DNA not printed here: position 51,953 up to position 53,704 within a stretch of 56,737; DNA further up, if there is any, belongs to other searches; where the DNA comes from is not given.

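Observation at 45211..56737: Candidate uncharacterised glycoside/pentofuranoside catabolic system bracketed by two GntR regulators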

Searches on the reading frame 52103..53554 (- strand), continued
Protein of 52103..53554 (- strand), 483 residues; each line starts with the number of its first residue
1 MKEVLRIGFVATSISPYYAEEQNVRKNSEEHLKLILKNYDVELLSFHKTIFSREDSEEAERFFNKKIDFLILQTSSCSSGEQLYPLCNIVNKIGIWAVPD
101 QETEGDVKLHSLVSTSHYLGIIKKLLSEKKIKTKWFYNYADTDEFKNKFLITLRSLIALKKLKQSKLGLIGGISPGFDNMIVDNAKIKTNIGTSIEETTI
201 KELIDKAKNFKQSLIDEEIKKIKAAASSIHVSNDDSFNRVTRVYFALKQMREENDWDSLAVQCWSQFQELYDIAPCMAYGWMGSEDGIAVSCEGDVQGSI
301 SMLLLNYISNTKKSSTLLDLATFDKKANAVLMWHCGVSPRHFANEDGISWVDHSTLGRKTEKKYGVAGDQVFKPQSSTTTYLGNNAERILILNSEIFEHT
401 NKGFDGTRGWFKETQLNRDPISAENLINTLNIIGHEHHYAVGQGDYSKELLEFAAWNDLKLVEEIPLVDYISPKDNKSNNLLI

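Call 36: search_protein_families(library=pfam, proteins=[L028:4847-5611:+, L028:6552-7775:+, L028:7772-8302:+, L028:12478-13842:+, L025:8179-9489:-, L025:6458-8023:-, L025:5139-6236:+, L025:4314-5117:+, L025:3048-4271:+, L025:1577-2701:+], max_evalue=0.0001)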
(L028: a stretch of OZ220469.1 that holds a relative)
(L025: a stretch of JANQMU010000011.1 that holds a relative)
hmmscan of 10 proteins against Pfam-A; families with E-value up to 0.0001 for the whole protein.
L028:4847-5611:+ (254 aa): 1 family
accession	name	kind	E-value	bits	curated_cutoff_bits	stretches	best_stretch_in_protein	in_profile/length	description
PF01048.26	PNP_UDP_1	-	2.6e-23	83.1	25.1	1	54-220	25-202/233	Phosphorylase superfamily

L028:6552-7775:+ (407 aa): 3 families
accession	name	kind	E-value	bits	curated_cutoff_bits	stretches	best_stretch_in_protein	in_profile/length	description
PF22691.2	Thiolase_C_1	-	9.8e-30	103.6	28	1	268-403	11-142/144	Thiolase C-terminal domain-like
PF00108.29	Thiolase_N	-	8.6e-10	38.9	26.4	1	15-235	2-259/260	Thiolase, N-terminal domain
PF02803.24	Thiolase_C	-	4e-05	23.7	27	1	279-391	25-117/123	Thiolase, C-terminal domain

L028:7772-8302:+ (176 aa): 2 families
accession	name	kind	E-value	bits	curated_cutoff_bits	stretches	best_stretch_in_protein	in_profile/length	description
PF01796.24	OB_ChsH2_C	-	2.9e-09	37.1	27.1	1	89-156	1-64/65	ChsH2, C-terminal OB-fold domain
PF12172.15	zf-ChsH2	-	1e-08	35.3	23.2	1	56-85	4-33/37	ChsH2, rubredoxin-like zinc ribbon domain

L028:12478-13842:+ (454 aa): 1 family
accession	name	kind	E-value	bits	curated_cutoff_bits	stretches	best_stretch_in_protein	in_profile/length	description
PF02515.22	CoA_transf_3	-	2.2e-124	415.7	23.3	1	61-430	1-366/366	CoA-transferase family III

L025:8179-9489:- (436 aa): 2 families
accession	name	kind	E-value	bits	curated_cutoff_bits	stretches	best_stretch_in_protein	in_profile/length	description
PF00710.25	Asparaginase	-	2.1e-54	184.4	22.5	1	108-297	2-191/193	Asparaginase, N-terminal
PF17763.6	Asparaginase_C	-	5.6e-28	97.6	34.6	1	316-431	2-114/114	Glutaminase/Asparaginase C-terminal domain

L025:6458-8023:- (521 aa): 0 families

L025:5139-6236:+ (365 aa): 2 families
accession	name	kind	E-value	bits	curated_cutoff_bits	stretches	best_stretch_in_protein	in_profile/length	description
PF01408.29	GFO_IDH_MocA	-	9.4e-18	65.5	24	1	28-130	18-117/120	Oxidoreductase family, NAD-binding Rossmann fold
PF22725.1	GFO_IDH_MocA_C3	-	7.7e-11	42.5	27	1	142-284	2-123/124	GFO/IDH/MocA C-terminal domain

L025:4314-5117:+ (267 aa): 1 family
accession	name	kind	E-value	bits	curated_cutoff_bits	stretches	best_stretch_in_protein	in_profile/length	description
PF02548.21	Pantoate_transf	-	9.5e-39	133.8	28.7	1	57-244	73-258/259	Ketopantoate hydroxymethyltransferase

L025:3048-4271:+ (407 aa): 4 families
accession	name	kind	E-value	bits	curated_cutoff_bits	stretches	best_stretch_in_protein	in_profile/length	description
PF07992.20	Pyr_redox_2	-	4e-61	207.4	26.1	1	7-298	3-291/291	Pyridine nucleotide-disulphide oxidoreductase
PF14759.12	Reductase_C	-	3.9e-17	63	25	1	317-405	1-85/85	Reductase C-terminal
PF00070.33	Pyr_redox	-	2.1e-13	51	22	1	146-214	1-68/82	Pyridine nucleotide-disulphide oxidoreductase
PF13738.12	Pyr_redox_3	-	6.4e-10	39.2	30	1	78-271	99-305/305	Pyridine nucleotide-disulphide oxidoreductase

L025:1577-2701:+ (374 aa): 1 family
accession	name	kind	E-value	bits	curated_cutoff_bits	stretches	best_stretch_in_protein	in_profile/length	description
PF00487.30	FA_desaturase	-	1.1e-38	133.9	29.7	1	88-328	2-248/253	Fatty acid desaturase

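Call 37: search_protein_families(library=pfam, proteins=[L040:4072-5517:+, L040:5616-6941:+, L040:6938-8446:+, L040:8721-9707:+, L040:11440-12726:+, L040:12840-14075:+, L040:14126-18682:+, L040:19380-20108:+, L040:2289-3818:+, L040:271-1908:+], max_evalue=0.0001)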
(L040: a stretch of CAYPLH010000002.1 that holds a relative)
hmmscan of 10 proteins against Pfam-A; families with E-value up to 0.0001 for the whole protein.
L040:4072-5517:+ (481 aa): 3 families
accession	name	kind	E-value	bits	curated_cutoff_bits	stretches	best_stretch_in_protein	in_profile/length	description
PF00884.28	Sulfatase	-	6.6e-51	173.8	25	1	11-374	1-301/301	Sulfatase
PF16347.10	SGSH_C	-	1.1e-23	84.6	29.3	1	322-465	1-150/154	N-sulphoglucosamine sulphohydrolase, C-terminal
PF01663.27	Phosphodiest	-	1.9e-11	44.6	23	0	282-318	184-220/342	Type I phosphodiesterase / nucleotide pyrophosphatase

L040:5616-6941:+ (441 aa): 2 families
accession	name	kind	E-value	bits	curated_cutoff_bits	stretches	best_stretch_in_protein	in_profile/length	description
PF11975.13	Glyco_hydro_4C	-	5.2e-53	180.6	24.1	1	194-412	2-211/211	Family 4 glycosyl hydrolase C-terminal domain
PF02056.22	Glyco_hydro_4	-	2.1e-44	151.7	23.2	1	2-182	1-181/183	Family 4 glycosyl hydrolase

L040:6938-8446:+ (502 aa): 4 families
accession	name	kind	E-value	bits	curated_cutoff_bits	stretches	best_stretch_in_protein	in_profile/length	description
PF00884.28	Sulfatase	-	4e-51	174.6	25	1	4-393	1-300/301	Sulfatase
PF16347.10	SGSH_C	-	6.8e-24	85.2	29.3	1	341-480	1-144/154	N-sulphoglucosamine sulphohydrolase, C-terminal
PF01663.27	Phosphodiest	-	2.4e-15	57.4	23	1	6-68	1-61/342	Type I phosphodiesterase / nucleotide pyrophosphatase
PF02995.22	DUF229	-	6.5e-05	22.3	25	1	300-350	305-355/496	Protein of unknown function (DUF229)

L040:8721-9707:+ (328 aa): 1 family
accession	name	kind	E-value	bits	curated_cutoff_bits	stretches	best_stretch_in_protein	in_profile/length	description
PF00480.26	ROK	-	1.9e-70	238.1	22.9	1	11-322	1-292/294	ROK family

L040:11440-12726:+ (428 aa): 1 family
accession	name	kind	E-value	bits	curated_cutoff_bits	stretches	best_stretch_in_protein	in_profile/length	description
PF08013.17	GatZ_KbaZ-like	-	1.9e-10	40.4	26.7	1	28-193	18-177/420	D-tagatose-1,6-bisphosphate aldolase subunit GatZ/KbaZ-like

L040:12840-14075:+ (411 aa): 4 families
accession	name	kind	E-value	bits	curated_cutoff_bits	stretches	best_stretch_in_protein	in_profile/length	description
PF01041.23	DegT_DnrJ_EryC1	-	8.6e-81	272.4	19.8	1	13-318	7-302/360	DegT/DnrJ/EryC1/StrS aminotransferase family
PF01053.26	Cys_Met_Meta_PP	-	2.4e-10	40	27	1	41-239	54-253/381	Cys/Met metabolism PLP-dependent enzyme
PF00155.27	Aminotran_1_2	-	2.5e-09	37.2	19.7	1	14-159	23-185/361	Aminotransferase class I and II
PF00266.25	Aminotran_5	-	2.4e-05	23.9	21.5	1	36-163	40-179/371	Aminotransferase class-V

L040:14126-18682:+ (1518 aa): 3 families
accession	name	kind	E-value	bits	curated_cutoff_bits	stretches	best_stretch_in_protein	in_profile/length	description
PF24517.2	CBM96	-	2.9e-66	222.8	26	3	264-419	2-162/164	Carbohydrate-binding module family 96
PF12708.12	Pect-lyase_RHGA_epim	-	5.4e-27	95.4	27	2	632-843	8-192/213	Rhamnogalacturonase A/epimerase, pectate lyase-like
PF00395.25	SLH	-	3.2e-18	65.8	20.8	2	1346-1383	1-38/44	S-layer homology domain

L040:19380-20108:+ (242 aa): 1 family
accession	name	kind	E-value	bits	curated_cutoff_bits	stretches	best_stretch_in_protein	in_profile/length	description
PF24517.2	CBM96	-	1.3e-19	71.1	26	1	85-241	2-164/164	Carbohydrate-binding module family 96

L040:2289-3818:+ (509 aa): 3 families
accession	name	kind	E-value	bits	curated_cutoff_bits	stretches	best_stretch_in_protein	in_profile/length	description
PF00884.28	Sulfatase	-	7.5e-51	173.7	25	1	20-386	1-301/301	Sulfatase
PF16347.10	SGSH_C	-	3.9e-25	89.2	29.3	1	332-479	1-151/154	N-sulphoglucosamine sulphohydrolase, C-terminal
PF01663.27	Phosphodiest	-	5.8e-10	39.7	23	1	31-328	10-220/342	Type I phosphodiesterase / nucleotide pyrophosphatase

L040:271-1908:+ (545 aa): 0 families

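Call 38: search_dna_similar(query=L025:10001-11407:+, collection=plasmids, mode=protein, max_evalue=1e-20, max_rows=25)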
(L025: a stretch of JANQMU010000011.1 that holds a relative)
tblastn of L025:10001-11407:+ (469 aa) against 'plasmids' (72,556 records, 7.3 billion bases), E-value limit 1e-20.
Records with a match: 5; places in all: 5; records where one place covers at least 80% of the query: 5.
Best place of each record, by identity: <60% 5.
By first word of the organism name: Parasedimentitalea 1; Marinovum 1; Paracoccus 1; Candidatus 1; Deinococcus 1.
By predicted mobility (MOB-suite, as given by PLSDB): non-mobilizable 3; mobilizable 2.
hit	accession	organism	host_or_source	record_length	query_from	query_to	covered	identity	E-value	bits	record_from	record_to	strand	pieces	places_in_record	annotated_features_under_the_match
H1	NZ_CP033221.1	Parasedimentitalea marina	Cell culture,deep seawater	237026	1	464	99%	30.8%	7e-63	228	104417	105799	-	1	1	hypothetical protein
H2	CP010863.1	Marinovum algicola DG 898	-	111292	1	469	100%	28.9%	3e-45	176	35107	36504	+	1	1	L-fucose isomerase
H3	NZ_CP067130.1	Paracoccus seriniphilus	cell culture,washing water of Bugula ...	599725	1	469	100%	26.8%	3e-45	176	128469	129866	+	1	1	hypothetical protein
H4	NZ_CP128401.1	Candidatus Chlorohelix allophototropha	Single colony of Candidatus Chlorohelix ...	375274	38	463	91%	25.9%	4e-24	114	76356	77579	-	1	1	L-fucose/L-arabinose isomerase family protein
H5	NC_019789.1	Deinococcus peraridilitoris DSM 19664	-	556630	1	441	94%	23.6%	4e-23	110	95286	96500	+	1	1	L-fucose isomerase | carbohydrate ABC transporter permease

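Call 39: search_solved_structures(query=L001:2726-3652:-, max_evalue=0.001, show_alignments=1)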
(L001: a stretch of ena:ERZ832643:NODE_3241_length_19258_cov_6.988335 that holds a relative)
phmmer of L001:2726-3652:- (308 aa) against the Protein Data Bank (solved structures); distinct sequences matched with E-value up to 0.001: 10.
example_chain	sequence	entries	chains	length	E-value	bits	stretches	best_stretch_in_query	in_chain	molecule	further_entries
5hjl_A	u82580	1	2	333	5.1e-29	104.9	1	16-305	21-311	Tagatose 1,6-diphosphate aldolase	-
3kao_A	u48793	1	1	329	7e-29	104.4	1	15-300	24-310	Tagatose 1,6-diphosphate aldolase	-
3myp_A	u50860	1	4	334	7.3e-29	104.4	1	15-300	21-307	Tagatose 1,6-diphosphate aldolase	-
3jrk_A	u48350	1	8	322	1.7e-28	103.1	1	16-305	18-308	Tagatose 1,6-diphosphate aldolase 2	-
3mhf_A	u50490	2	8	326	1.8e-28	103.1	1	16-305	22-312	Tagatose 1,6-diphosphate aldolase 2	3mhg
5f2l_A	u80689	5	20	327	1.8e-28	103.1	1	16-305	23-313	Tagatose 1,6-diphosphate aldolase 2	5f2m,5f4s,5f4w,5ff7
5f2g_A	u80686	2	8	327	4.5e-28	101.8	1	16-305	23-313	Tagatose 1,6-diphosphate aldolase 2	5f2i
3iv3_A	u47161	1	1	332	1.2e-27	100.4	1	15-305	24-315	Tagatose 1,6-diphosphate aldolase 2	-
3myo_A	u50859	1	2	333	1.6e-27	99.9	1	16-304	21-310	Tagatose 1,6-diphosphate aldolase 1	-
8tnf_A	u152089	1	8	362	5.8e-15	58.7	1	113-282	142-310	DUF2090 domain-containing protein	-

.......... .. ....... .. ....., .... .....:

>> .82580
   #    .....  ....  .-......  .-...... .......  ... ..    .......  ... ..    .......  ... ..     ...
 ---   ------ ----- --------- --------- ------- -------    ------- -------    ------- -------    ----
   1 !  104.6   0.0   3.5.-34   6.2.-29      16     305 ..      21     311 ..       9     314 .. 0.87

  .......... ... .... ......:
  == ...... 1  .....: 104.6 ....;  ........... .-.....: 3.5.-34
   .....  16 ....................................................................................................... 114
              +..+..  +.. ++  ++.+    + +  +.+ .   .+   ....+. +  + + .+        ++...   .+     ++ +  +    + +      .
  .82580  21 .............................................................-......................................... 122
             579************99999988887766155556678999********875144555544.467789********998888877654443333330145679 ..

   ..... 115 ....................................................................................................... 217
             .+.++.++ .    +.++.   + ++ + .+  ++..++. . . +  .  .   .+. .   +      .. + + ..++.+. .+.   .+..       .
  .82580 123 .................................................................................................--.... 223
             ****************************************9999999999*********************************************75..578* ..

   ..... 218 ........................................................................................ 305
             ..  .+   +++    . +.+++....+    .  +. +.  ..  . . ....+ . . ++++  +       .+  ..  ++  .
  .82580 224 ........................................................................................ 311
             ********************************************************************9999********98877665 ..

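Call 40: search_solved_structures(query=L001:1829-2716:-, max_evalue=1e-20, show_alignments=1)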
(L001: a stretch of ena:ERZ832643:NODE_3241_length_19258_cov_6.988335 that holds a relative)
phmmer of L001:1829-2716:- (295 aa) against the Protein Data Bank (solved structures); distinct sequences matched with E-value up to 1e-20: 19.
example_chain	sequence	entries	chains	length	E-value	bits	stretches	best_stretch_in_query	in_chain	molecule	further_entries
6sm7_A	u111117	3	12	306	3.9e-59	203.7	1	1-287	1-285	3-sulfolactaldehyde reductase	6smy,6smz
1vpd_A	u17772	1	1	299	4.1e-44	154.5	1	3-258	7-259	TARTRONATE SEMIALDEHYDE REDUCTASE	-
2i9p_A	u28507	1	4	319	4.7e-44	154.3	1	3-294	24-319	3-hydroxyisobutyrate dehydrogenase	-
2gf2_A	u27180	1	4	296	1.1e-43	153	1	4-291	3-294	3-hydroxyisobutyrate dehydrogenase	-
3q3c_A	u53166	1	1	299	1.4e-41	146.2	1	1-282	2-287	Probable 3-hydroxyisobutyrate dehydrogenase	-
3obb_A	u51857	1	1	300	1.4e-41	146.2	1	1-282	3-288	Probable 3-hydroxyisobutyrate dehydrogenase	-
3w6u_A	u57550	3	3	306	1.2e-40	143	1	3-270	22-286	6-phosphogluconate dehydrogenase, NAD-binding protein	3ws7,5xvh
3w6z_A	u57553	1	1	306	8.6e-40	140.3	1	3-270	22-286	6-phosphogluconate dehydrogenase, NAD-binding protein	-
5y8g_A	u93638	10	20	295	1e-39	140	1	1-289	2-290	Probable 3-hydroxyisobutyrate dehydrogenase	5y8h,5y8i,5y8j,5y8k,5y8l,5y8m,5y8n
3cky_A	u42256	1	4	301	1.4e-36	129.7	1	3-270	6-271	2-hydroxymethyl glutarate dehydrogenase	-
1yb4_A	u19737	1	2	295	7.6e-34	120.8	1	3-284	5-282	tartronic semialdehyde reductase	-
5je8_A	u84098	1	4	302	5.2e-32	114.7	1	1-290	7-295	3-hydroxyisobutyrate dehydrogenase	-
9rb2_A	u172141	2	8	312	5.7e-30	108.1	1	1-269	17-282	Probable oxidoreductase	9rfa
9k2j_A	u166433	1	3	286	7.4e-30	107.7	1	3-284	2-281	3-hydroxyisobutyrate dehydrogenase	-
3pef_A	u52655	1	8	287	2.8e-27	99.2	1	3-286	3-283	6-phosphogluconate dehydrogenase, NAD-binding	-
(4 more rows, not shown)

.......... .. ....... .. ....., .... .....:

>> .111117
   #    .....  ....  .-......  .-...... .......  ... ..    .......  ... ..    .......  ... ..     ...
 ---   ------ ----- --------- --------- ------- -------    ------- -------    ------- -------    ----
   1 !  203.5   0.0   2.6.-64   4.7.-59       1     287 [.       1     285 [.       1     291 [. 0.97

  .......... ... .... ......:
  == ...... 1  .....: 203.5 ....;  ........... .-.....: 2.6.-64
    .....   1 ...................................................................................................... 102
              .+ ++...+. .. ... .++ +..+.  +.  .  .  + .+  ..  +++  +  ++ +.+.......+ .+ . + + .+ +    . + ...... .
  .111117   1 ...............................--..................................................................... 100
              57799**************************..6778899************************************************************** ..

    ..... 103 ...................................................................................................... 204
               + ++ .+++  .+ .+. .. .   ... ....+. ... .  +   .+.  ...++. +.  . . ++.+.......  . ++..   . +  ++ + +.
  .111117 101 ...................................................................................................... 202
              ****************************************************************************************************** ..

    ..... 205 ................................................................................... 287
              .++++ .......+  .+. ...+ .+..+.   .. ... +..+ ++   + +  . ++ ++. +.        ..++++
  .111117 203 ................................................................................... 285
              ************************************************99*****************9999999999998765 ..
